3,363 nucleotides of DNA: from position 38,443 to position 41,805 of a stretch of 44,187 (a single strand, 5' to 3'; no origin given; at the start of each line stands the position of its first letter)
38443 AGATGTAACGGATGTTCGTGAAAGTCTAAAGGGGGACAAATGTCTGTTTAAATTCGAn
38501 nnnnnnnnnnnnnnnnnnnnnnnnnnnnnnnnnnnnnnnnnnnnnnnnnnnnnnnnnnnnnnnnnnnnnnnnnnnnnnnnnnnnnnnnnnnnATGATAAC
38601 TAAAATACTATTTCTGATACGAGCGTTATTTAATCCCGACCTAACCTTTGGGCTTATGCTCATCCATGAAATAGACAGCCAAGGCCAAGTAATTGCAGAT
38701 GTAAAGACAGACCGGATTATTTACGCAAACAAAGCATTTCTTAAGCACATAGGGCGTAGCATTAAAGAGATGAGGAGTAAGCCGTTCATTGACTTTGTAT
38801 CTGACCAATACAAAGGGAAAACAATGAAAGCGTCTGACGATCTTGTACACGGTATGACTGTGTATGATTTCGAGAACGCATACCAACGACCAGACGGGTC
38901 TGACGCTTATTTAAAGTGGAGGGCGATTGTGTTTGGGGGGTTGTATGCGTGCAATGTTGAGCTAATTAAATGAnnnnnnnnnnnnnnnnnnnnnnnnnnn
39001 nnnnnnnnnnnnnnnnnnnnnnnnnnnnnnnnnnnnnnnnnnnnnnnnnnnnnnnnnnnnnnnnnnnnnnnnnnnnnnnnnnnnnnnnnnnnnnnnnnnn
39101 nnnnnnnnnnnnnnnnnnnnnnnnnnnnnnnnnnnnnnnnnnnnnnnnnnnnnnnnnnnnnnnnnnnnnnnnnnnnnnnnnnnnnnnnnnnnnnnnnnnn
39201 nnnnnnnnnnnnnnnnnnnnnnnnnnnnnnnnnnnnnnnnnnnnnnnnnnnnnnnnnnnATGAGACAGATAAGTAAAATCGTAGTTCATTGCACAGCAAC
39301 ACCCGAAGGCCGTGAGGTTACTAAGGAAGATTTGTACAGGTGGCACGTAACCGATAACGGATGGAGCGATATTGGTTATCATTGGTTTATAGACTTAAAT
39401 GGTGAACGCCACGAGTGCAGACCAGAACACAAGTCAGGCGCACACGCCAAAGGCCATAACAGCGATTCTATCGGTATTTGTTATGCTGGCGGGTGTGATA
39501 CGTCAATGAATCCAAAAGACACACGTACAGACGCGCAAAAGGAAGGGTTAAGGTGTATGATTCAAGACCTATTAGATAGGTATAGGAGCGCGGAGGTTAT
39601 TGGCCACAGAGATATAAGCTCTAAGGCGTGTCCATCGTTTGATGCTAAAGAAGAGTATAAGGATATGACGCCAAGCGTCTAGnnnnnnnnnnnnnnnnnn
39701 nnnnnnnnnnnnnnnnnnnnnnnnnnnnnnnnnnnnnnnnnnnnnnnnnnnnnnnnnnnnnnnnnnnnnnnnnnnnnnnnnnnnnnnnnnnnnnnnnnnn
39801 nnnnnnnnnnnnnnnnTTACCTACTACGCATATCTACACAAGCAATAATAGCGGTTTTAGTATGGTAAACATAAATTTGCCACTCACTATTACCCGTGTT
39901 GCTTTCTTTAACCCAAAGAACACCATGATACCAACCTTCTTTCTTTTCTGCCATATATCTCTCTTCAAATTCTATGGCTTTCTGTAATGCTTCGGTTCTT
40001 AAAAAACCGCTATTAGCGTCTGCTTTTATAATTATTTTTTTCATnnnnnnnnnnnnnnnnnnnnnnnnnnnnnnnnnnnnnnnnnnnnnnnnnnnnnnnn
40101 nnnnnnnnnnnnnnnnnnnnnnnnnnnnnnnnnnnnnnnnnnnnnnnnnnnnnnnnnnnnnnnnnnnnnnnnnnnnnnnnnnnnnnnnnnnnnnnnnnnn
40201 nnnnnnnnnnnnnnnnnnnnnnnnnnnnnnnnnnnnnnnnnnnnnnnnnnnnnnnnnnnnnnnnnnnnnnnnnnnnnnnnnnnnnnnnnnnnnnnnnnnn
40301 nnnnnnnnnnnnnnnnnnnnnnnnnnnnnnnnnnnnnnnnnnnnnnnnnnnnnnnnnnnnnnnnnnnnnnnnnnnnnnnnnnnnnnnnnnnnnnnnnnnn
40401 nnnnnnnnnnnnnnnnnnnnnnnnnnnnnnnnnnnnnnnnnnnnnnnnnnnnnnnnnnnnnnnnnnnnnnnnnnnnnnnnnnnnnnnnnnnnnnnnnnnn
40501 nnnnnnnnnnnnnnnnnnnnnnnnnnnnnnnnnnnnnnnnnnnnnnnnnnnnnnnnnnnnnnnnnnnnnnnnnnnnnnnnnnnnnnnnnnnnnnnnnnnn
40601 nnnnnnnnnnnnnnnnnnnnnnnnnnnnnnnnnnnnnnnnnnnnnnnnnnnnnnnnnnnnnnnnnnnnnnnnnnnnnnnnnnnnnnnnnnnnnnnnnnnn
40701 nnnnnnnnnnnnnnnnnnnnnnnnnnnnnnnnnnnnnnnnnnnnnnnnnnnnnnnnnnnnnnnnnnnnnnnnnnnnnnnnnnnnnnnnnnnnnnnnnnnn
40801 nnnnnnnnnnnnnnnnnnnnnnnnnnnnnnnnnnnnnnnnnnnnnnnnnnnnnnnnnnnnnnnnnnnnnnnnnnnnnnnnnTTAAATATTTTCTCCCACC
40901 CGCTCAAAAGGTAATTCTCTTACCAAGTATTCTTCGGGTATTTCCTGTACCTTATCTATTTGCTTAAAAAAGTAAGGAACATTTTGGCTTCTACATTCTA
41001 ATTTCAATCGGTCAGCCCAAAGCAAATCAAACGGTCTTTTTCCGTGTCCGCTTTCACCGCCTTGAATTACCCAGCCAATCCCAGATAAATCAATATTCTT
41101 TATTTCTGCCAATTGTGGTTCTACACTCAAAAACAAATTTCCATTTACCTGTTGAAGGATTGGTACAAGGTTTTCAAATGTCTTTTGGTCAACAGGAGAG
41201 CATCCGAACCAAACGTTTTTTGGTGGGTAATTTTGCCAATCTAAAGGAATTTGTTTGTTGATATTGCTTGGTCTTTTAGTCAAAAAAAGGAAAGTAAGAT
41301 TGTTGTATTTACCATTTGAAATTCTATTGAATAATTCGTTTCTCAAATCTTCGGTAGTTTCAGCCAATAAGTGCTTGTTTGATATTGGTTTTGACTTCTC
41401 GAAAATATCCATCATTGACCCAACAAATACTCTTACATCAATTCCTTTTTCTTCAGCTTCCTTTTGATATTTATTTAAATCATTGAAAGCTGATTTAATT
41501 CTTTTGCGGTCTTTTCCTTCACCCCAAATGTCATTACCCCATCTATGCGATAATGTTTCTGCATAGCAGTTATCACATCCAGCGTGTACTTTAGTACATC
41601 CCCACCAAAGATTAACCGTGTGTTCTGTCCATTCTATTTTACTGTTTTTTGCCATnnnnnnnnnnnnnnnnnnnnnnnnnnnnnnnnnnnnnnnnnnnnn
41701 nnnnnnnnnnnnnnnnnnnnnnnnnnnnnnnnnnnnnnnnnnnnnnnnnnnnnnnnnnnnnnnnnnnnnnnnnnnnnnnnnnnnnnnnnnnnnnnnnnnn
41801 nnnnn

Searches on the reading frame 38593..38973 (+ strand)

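Call 57: search_protein_families(library=pfam, proteins=[window:38593-38973:+], max_evalue=0.001)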
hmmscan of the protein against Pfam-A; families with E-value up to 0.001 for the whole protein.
window:38593-38973:+ (126 aa): 4 families
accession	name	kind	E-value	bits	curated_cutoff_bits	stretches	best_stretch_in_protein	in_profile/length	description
PF13426.13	PAS_9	-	1.6e-05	25.6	27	1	37-108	8-78/103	PAS domain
PF08447.18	PAS_3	-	2.1e-05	25.1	25.6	1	42-114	1-75/89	PAS fold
PF08448.16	PAS_4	-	8.5e-05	23.2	23.1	1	41-111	16-85/110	PAS fold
PF13188.13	PAS_8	-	0.00055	20.2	21.8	1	31-68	13-49/65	PAS domain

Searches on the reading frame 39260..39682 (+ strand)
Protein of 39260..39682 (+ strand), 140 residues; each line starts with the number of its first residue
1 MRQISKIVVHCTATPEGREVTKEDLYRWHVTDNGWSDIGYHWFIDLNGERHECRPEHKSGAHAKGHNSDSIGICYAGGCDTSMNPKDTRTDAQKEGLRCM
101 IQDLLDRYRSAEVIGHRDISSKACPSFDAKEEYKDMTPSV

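Call 15: find_related_loci(query=window:39260-39682:+, collection=viral_contigs, flank=6000)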
Query window:39260-39682:+ (140 aa) in viral_contigs; peptide patterns used: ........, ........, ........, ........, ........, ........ (x = any residue, [..] = any of these).
1 stretches matched a pattern, but none encodes a relative of the query by tblastn (E <= 1e-3).

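Call 57: search_protein_families(library=pfam, proteins=[window:39260-39682:+], max_evalue=0.001)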
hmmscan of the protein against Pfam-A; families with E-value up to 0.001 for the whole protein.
window:39260-39682:+ (140 aa): 1 family
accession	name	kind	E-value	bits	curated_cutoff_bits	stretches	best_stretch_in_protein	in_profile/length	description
PF01510.30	Amidase_2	-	2.7e-19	70.2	26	1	2-126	3-130/131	N-acetylmuramoyl-L-alanine amidase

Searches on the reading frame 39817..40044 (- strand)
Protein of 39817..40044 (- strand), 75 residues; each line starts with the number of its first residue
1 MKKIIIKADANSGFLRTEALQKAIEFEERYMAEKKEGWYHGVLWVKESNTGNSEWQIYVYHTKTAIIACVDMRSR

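Call 13: search_protein_families(library=pfam, proteins=[window:39817-40044:-], max_evalue=0.01)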
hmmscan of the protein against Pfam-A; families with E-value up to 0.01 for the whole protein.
window:39817-40044:- (75 aa): 0 families

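Call 14: find_related_loci(query=window:39817-40044:-, collection=viral_contigs, flank=3000)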
Query window:39817-40044:- (75 aa) in viral_contigs; peptide patterns used: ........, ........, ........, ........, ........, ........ (x = any residue, [..] = any of these).
24 stretches matched a pattern, but none encodes a relative of the query by tblastn (E <= 1e-3).

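Call 16: find_homologous_proteins(query=window:39817-40044:-, max_evalue=0.001)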
Query window:39817-40044:- (75 aa): 9 proteins with E <= 0.001 among 11 candidates.
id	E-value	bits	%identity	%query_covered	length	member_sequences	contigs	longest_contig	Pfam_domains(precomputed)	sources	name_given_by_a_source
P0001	2.2e-42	159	97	100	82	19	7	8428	-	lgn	-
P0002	1.7e-39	150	89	100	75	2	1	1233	-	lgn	-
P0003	1.9e-39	150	95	100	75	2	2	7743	-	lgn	-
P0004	2.3e-31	124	80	100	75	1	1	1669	-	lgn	-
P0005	1.5e-29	118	75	100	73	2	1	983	-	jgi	-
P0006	2.0e-27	112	78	99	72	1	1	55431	-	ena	-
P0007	6.0e-22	94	63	95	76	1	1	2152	-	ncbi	-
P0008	9.2e-18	81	63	96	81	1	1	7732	-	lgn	-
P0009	2.8e-12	64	100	47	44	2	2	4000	-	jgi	jgi:hypothetical protein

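Call 17: find_encoding_contigs(protein=P0001, flank=4000, max_places=7)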
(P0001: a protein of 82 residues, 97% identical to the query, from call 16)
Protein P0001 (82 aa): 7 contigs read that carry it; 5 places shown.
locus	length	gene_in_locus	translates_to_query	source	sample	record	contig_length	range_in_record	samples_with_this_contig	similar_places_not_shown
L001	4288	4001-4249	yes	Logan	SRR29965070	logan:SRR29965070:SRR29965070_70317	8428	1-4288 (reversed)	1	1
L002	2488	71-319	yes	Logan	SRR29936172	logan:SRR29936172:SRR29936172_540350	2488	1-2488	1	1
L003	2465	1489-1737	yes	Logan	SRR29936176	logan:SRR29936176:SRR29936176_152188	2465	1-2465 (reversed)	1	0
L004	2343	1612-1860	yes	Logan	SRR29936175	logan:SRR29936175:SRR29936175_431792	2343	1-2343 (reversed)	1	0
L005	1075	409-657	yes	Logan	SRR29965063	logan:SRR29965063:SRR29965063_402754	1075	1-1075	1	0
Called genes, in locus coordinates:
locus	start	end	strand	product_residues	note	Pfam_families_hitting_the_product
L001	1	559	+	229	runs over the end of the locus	PF02562:PhoH, PF13604:AAA_30 (weak), PF13245:AAA_19 (faint)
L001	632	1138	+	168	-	PF19835:SegE_GIY-YIG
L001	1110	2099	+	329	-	PF13482:RNase_H_2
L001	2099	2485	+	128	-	-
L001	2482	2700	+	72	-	-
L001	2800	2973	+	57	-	-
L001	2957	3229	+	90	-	-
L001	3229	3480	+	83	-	-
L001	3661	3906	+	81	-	-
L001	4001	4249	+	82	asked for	-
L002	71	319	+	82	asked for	-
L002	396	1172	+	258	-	-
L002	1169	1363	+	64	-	-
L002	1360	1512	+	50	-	-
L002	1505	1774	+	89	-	-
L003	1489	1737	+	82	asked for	-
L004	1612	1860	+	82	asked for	-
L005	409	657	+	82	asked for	-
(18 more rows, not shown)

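Call 18: find_encoding_contigs(protein=P0006, flank=6000, max_places=3)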
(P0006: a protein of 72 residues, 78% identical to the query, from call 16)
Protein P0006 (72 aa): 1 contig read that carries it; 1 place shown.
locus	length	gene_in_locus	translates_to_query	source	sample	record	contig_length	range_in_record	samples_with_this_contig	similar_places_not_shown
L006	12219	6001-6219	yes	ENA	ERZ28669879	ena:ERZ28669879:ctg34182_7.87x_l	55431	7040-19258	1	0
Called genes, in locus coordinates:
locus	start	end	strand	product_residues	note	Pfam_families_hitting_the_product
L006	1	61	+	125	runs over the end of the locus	-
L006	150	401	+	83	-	-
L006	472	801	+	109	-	-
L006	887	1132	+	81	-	-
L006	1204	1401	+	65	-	-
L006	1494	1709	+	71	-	-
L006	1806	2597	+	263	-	PF01555:N6_N4_Mtase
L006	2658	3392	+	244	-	PF01555:N6_N4_Mtase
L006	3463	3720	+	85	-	-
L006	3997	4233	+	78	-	-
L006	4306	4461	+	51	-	-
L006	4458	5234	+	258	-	PF01555:N6_N4_Mtase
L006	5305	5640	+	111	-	-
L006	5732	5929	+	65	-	-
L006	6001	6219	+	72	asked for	-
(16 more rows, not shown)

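Call 19: find_encoding_contigs(protein=P0003, flank=4000, max_places=3)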
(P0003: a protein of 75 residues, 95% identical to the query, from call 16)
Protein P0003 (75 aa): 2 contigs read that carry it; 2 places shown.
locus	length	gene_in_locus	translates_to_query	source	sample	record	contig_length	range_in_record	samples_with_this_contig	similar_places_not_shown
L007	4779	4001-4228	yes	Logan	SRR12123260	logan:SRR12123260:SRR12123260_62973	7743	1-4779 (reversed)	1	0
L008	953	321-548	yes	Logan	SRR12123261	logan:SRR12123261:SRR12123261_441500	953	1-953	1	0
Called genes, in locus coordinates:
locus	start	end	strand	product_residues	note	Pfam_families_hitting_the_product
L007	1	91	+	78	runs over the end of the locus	-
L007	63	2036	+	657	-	PF22745:Nlig-Ia, PF01653:DNA_ligase_aden, PF03120:OB_DNA_ligase, PF14520:HHH_5 (faint), PF12826:HHH_2, PF00533:BRCT, PF12738:PTCB-BRCT (faint)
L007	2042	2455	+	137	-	-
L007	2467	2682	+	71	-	-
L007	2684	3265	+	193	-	-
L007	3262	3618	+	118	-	-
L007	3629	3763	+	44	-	-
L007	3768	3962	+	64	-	-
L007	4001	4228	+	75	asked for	-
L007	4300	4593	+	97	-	-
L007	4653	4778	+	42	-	?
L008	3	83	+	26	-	?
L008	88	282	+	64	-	-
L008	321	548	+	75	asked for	-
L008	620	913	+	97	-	-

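Call 21: find_encoding_contigs(protein=P0008, flank=4000, max_places=2)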
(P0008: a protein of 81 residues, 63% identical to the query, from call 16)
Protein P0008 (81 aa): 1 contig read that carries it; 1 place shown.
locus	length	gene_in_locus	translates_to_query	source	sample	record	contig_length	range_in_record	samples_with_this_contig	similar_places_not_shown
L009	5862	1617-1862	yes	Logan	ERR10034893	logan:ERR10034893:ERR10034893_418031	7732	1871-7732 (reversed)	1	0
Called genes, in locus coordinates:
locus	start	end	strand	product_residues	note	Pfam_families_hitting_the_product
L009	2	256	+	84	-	?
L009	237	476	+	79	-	-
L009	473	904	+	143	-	-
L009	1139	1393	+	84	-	-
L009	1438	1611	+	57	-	-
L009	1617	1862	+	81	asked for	-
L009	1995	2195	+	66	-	-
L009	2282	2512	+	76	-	-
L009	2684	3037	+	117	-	-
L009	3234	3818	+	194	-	-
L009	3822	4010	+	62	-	-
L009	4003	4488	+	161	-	-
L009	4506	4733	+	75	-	-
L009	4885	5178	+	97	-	-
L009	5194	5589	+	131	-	-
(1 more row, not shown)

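Call 22: find_encoding_contigs(protein=P0007, flank=2000, max_places=2)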
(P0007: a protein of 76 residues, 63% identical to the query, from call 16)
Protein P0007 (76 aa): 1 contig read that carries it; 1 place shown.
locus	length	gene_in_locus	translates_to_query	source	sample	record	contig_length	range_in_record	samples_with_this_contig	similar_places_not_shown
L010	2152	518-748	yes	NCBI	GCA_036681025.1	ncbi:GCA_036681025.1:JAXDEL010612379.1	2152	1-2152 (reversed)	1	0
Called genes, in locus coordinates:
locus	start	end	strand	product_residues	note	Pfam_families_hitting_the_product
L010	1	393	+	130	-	?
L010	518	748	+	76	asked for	-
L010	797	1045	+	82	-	-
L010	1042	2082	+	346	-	PF02463:SMC_N (weak), PF13175:AAA_15, PF13476:AAA_23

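Call 23: find_encoding_contigs(protein=P0004, flank=2000, max_places=2)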
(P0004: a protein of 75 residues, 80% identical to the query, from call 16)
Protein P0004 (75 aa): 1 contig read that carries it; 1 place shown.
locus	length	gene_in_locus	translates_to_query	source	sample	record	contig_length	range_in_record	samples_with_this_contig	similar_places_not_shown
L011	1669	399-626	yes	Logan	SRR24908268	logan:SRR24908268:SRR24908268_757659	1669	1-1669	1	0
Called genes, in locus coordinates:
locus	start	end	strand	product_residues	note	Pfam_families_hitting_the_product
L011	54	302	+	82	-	-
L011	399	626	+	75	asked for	-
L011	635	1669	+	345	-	?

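Call 24: find_encoding_contigs(protein=P0002, flank=2000, max_places=2)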
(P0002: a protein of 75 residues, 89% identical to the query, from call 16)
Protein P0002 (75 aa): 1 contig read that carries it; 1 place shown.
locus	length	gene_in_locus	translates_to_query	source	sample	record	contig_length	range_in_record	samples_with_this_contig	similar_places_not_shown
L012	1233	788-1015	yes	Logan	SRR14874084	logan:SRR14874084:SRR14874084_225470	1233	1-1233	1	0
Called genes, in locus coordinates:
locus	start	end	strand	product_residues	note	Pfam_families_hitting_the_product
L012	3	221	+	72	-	?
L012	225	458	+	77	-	-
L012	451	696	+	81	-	-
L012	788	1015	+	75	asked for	-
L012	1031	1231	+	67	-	?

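Call 25: find_encoding_contigs(protein=P0005, flank=2000, max_places=2)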
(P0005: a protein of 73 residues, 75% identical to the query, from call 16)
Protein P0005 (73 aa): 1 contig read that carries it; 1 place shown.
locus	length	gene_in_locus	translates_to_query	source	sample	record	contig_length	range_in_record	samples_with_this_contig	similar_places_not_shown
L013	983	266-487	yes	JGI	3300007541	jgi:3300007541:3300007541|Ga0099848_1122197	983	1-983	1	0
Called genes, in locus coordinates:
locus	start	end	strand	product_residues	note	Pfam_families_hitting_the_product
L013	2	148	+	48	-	?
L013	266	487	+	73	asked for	-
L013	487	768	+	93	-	-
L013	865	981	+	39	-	?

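Call 52: find_related_loci(query=A1, collection=metagenome_contigs, flank=2500)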
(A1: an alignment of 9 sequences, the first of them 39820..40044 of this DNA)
Query A1 (75 aa) in metagenome_contigs; peptide patterns used: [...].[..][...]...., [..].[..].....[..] (x = any residue, [..] = any of these).
600 stretches matched a pattern (row limit reached: there are more); 3 encode a relative of the query (tblastn E <= 1e-3); 3 distinct loci.
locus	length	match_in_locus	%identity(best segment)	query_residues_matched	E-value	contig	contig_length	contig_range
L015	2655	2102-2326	95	1-75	1e-47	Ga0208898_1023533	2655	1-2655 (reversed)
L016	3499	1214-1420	57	1-73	5e-22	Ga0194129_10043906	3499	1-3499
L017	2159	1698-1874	54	11-73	5e-18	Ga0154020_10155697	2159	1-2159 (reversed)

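Call 53: find_related_loci(query=A1, collection=viral_contigs, flank=2500)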
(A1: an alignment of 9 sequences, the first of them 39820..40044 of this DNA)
Query A1 (75 aa) in viral_contigs; peptide patterns used: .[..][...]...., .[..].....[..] (x = any residue, [..] = any of these).
599 stretches matched a pattern (row limit reached: there are more); 4 encode a relative of the query (tblastn E <= 1e-3); 4 distinct loci.
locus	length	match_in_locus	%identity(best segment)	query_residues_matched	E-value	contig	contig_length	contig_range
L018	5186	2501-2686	52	8-73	2e-18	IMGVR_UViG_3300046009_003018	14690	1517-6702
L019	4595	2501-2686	52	8-73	2e-18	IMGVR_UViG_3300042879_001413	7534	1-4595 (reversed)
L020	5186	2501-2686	52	8-73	2e-18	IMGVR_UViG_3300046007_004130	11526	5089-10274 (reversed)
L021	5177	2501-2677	54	11-73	1e-17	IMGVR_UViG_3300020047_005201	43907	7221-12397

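Call 67: find_related_loci(query=A1, collection=genome_contigs, flank=4000)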
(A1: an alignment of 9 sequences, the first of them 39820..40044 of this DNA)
Query A1 (75 aa) in genome_contigs; peptide patterns used: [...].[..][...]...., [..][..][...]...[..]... (x = any residue, [..] = any of these).
24 stretches matched a pattern; 1 encode a relative of the query (tblastn E <= 1e-3); 1 distinct loci.
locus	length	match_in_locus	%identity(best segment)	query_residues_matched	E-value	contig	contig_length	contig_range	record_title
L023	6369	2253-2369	36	26-63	1e-5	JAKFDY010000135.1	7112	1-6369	MAG: Lacibacter sp. isolate LC059 contig-124_11924, whole genome shotgun sequence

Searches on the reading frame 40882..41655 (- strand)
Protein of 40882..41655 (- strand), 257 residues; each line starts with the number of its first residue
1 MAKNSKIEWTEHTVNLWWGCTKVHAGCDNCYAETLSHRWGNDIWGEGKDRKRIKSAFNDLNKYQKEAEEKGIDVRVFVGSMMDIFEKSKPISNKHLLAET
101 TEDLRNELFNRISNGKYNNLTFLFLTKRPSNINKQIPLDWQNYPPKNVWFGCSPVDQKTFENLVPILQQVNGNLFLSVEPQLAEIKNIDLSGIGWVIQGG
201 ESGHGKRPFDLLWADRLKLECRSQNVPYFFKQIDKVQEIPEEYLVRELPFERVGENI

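Call 37: search_dna_similar(query=window:40882-41655:-, collection=phages, mode=protein, max_rows=25)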
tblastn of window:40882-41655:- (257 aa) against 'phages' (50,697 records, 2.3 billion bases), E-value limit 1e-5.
Records with a match: 165; places in all: 167; records where one place covers at least 80% of the query: 155.
Best place of each record, by identity: 60-80% 2; <60% 163.
By first word of the organism name: Mycobacterium 51; Gordonia 49; Burkholderia 15; Xanthomonas 5; Bacteriophage 5; Enterocloster 5; Synechococcus 4; Natrialba 4; Tetraselmis 3; Rhizobium 3; and 14 more.
By host as written in the record: Gordonia terrae 3612 43; Mycobacterium smegmatis mc2 155 18; - 10; Mycobacterium smegmatis mc#155 10; Burkholderia sp. 6; Gordonia terrae CAG3 5; Mycobacterium smegmatis mc2155 5; Mycobacteruim smegmatis mc2 155 4; and 46 more.
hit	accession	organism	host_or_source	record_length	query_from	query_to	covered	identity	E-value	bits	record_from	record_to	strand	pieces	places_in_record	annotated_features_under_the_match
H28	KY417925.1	Ochrobactrum phage POI1126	Ochrobactrum intermedium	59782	1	250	97%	36.4%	6e-34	135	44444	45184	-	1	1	hypothetical protein (x2)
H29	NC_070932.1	Ochrobactrum phage POI1126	Ochrobactrum intermedium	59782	1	250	97%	36.4%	6e-34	135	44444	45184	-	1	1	hypothetical protein (x2)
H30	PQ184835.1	Gordonia phage PantheRoc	Gordonia terrae 3612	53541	1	232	90%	36.8%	6e-29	120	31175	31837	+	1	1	40: hypothetical protein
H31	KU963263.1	Gordonia phage BaxterFox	Gordonia terrae 3612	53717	1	232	90%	36.8%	6e-29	120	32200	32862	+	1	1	40: hypothetical protein | 41: hypothetical protein | 39: hypothetical protein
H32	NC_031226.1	Gordonia phage BaxterFox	Gordonia terrae 3612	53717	1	232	90%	36.8%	6e-29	120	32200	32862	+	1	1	40: hypothetical protein | 41: hypothetical protein | 39: metallo-protease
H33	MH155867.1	Gordonia phage Easley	Gordonia terrae CAG3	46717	1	232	90%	36.8%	9e-29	120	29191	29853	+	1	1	38: hypothetical protein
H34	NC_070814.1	Gordonia phage Easley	Gordonia terrae CAG3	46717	1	232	90%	36.8%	9e-29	120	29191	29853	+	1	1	38: hypothetical protein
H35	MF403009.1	Agrobacterium phage Atu_ph08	Agrobacterium tumefaciens C58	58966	1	249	97%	34.2%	3e-34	135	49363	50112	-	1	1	hypothetical protein | putative HD superfamily hydrolase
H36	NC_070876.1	Agrobacterium phage Atu_ph08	Agrobacterium tumefaciens C58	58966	1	249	97%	34.2%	3e-34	135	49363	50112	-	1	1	hypothetical protein | putative HD superfamily hydrolase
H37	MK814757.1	Gordonia phage Fairfaxidum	Gordonia terrae 3612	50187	1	232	90%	36.7%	3e-29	121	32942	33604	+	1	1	42: hypothetical protein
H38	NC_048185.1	Gordonia phage Fairfaxidum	Gordonia terrae 3612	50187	1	232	90%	36.7%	3e-29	121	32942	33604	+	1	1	42: DUF5131 family protein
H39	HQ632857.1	Tetraselmis viridis virus S20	Tetraselmis viridis Rouch (Chlorophyta)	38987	1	232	90%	36.5%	4e-36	141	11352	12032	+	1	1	Gp37Gp68 family protein | hypothetical protein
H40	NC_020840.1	Tetraselmis viridis virus S20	Tetraselmis viridis Rouch (Chlorophyta)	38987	1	232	90%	36.5%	4e-36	141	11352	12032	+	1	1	Gp37Gp68 family protein | hypothetical protein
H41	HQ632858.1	Tetraselmis viridis virus SI1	Tetraselmis viridis Rouch (Chlorophyta)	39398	1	232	90%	36.5%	4e-36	141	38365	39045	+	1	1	Gp37Gp68 family protein | hypothetical protein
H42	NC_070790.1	Gordonia phage Bosnia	Gordonia terrae 3612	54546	1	232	90%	36.4%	1e-28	119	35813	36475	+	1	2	44: hypothetical protein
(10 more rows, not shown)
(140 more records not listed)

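Call 57: search_protein_families(library=pfam, proteins=[window:40882-41655:-], max_evalue=0.001)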
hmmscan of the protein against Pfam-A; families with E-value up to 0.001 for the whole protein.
window:40882-41655:- (257 aa): 1 family
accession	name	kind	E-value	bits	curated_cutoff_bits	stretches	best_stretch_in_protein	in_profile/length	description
PF07505.17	DUF5131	-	2.4e-50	171.8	28.9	1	4-235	1-217/243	Protein of unknown function (DUF5131)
